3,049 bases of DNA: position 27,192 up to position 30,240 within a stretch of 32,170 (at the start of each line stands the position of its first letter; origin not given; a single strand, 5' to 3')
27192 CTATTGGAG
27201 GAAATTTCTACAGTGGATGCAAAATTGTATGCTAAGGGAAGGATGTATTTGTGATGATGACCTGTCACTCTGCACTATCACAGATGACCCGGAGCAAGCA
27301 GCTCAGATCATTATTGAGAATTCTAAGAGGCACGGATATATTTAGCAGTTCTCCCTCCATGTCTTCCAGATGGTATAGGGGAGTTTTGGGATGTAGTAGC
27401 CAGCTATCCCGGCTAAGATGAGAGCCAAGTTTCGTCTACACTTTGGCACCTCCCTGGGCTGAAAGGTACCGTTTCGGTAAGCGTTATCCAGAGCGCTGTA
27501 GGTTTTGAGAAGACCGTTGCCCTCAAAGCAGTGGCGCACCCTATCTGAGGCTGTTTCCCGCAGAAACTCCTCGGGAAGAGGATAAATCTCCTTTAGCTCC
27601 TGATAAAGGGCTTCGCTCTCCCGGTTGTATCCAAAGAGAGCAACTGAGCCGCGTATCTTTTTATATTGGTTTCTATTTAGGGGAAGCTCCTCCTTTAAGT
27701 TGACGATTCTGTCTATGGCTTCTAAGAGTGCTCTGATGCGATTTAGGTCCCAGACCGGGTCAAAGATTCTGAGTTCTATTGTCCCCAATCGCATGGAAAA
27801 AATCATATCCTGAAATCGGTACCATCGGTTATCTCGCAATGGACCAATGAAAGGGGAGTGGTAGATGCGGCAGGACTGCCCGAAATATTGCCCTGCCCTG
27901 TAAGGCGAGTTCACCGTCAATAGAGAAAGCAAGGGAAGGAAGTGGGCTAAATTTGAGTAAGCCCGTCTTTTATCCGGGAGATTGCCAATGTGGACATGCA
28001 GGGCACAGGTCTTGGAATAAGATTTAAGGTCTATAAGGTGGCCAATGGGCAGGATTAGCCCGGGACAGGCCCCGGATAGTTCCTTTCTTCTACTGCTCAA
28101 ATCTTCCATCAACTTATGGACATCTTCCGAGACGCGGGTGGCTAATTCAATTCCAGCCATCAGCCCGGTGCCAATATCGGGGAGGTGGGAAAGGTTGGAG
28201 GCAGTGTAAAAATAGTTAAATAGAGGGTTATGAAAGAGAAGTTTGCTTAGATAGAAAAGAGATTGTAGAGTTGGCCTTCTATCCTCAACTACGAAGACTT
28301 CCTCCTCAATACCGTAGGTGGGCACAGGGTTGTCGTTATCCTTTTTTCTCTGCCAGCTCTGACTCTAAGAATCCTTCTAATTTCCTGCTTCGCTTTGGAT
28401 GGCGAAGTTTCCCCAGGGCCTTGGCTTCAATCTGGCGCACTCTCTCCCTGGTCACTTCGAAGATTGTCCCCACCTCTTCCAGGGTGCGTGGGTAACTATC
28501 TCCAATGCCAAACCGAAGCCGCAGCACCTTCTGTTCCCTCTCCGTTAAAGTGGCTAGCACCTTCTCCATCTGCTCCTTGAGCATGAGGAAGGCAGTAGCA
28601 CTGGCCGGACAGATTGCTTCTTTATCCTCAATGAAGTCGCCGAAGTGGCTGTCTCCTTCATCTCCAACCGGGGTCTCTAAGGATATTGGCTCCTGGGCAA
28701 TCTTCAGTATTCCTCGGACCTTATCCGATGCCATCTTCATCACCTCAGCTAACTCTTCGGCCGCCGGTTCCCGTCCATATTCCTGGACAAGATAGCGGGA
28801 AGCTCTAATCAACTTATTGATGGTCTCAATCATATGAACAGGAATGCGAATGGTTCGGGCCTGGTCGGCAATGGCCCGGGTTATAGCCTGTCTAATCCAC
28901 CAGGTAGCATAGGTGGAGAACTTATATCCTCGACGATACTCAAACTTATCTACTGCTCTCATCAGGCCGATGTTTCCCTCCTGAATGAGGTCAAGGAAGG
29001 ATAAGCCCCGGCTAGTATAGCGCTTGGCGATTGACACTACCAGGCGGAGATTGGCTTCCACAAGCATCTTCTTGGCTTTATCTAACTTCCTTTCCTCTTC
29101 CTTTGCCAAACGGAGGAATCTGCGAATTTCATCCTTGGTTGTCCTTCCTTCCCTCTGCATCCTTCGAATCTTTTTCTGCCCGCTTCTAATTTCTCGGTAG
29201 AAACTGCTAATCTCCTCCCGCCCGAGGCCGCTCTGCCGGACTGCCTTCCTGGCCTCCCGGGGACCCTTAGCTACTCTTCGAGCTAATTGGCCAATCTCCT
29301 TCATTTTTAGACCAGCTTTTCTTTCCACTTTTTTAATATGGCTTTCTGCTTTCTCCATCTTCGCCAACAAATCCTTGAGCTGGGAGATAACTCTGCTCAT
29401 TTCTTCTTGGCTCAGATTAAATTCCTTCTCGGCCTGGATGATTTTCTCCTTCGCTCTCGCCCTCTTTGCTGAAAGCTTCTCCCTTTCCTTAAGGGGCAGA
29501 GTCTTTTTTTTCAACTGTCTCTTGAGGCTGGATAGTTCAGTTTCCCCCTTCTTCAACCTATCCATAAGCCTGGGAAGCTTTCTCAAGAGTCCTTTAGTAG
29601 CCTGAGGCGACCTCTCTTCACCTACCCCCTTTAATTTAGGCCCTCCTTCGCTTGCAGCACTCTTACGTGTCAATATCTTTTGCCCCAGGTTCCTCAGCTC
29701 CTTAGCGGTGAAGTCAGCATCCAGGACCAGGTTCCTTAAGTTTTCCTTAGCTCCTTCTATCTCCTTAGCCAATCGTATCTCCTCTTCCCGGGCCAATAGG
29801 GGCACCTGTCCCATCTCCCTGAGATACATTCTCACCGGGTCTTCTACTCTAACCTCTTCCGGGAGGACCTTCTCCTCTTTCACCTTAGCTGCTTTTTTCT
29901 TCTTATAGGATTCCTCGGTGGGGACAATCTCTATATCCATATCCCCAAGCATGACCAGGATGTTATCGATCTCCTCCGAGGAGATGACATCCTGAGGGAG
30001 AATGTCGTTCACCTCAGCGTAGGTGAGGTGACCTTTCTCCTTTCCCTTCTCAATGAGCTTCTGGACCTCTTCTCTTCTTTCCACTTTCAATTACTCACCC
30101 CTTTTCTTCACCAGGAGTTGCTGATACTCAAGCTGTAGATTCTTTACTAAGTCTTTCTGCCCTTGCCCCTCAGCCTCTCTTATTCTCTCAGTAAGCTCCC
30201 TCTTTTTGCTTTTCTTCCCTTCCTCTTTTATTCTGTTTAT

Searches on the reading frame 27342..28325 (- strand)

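Call 99: search_protein_families(library=pfam, proteins=[window:27342-28325:-], max_evalue=1)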
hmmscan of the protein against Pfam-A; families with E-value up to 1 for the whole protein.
window:27342-28325:- (327 aa): 1 family
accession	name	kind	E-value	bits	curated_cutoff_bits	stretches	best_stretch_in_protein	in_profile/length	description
PF04107.18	GCS2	-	0.0025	17.7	21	1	105-146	124-166/291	Glutamate-cysteine ligase family 2(GCS2)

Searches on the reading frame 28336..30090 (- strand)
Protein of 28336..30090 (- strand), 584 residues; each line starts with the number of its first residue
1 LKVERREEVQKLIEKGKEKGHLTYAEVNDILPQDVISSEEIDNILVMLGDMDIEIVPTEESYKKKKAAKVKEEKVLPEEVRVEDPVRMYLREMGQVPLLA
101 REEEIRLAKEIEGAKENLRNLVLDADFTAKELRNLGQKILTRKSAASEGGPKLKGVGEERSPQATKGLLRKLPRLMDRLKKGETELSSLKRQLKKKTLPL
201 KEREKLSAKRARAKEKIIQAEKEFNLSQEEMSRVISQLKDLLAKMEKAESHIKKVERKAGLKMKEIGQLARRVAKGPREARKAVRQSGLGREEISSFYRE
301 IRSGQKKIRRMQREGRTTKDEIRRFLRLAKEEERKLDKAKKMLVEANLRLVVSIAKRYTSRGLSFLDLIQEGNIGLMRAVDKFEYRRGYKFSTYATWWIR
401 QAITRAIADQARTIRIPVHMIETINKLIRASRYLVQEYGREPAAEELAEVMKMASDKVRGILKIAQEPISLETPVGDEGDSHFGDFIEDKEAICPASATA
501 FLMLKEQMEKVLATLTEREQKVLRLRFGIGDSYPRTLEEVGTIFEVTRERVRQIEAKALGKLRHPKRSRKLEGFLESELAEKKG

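Call 10: search_protein_families(library=pfam, proteins=[window:28336-30090:-])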
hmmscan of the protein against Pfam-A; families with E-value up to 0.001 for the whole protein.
window:28336-30090:- (584 aa): 5 families
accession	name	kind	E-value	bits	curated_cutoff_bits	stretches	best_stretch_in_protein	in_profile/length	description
PF04539.22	Sigma70_r3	-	1.2e-25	89.9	25.3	1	422-496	1-75/78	Sigma-70 region 3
PF04542.20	Sigma70_r2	-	1.9e-24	85.7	24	1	343-413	1-71/71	Sigma-70 region 2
PF03979.19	Sigma70_r1_1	-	1.6e-21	76.5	22.5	1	5-72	3-68/81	Sigma-70 factor, region 1.1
PF04545.22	Sigma70_r4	-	1e-17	63.8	24.1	1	511-564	1-50/50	Sigma-70, region 4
PF00140.25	Sigma70_r1_2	-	1.9e-12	47.4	22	1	84-112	1-29/34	Sigma-70 factor, region 1.2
